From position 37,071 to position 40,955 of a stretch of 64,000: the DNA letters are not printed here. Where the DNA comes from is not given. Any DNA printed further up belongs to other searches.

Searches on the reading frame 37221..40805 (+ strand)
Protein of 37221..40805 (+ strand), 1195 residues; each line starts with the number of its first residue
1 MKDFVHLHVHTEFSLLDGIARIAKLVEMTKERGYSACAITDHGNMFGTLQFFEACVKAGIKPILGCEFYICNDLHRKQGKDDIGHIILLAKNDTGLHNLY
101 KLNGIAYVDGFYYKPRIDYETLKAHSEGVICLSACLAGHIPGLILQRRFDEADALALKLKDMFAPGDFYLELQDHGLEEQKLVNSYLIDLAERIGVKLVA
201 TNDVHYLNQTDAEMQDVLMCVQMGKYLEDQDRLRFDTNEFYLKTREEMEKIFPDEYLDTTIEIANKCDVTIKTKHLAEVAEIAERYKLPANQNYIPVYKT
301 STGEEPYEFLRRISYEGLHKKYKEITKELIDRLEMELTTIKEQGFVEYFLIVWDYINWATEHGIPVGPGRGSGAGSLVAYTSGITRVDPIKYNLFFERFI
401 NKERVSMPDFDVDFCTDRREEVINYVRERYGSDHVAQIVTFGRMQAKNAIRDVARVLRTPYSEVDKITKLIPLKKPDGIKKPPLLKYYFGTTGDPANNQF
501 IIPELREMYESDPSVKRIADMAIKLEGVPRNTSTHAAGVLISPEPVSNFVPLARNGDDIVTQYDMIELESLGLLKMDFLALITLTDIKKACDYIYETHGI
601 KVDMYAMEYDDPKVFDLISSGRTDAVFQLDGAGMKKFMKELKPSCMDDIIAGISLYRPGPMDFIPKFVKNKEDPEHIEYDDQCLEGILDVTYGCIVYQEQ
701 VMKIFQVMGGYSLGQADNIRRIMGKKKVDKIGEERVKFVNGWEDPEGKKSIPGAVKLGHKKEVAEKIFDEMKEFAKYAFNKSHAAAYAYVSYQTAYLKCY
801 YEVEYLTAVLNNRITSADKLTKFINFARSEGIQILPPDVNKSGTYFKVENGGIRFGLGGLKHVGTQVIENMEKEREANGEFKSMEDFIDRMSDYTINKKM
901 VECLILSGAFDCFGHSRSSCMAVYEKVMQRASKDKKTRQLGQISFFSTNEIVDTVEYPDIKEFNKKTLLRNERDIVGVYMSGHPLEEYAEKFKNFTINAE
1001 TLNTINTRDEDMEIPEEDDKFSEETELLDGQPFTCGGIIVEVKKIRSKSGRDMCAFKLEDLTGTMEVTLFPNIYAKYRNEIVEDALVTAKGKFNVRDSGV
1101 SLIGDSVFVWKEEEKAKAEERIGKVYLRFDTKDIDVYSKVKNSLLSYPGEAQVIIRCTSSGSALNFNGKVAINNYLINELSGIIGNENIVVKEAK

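Call 81: search_protein_families(library=pfam, proteins=[window:37221-40805:+], max_evalue=0.001)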
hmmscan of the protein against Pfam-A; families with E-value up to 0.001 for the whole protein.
window:37221-40805:+ (1195 aa): 5 families
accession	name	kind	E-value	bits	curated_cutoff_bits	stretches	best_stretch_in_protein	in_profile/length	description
PF07733.18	DNA_pol3_alpha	-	7.5e-99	331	23.9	1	309-580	2-260/260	Bacterial DNA polymerase III alpha NTPase domain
PF02811.25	PHP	-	8.6e-55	186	26.4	1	6-175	1-164/164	PHP domain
PF17657.6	DNA_pol3_finger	-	2.2e-54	183.7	22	1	583-743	1-163/166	Bacterial DNA polymerase III alpha subunit finger domain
PF14579.12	HHH_6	-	1.8e-29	102.2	25.6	1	831-918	1-88/90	Helix-hairpin-helix motif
PF01336.31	tRNA_anti-codon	-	7.5e-10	39.1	27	1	1040-1107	5-72/75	OB-fold nucleic acid binding domain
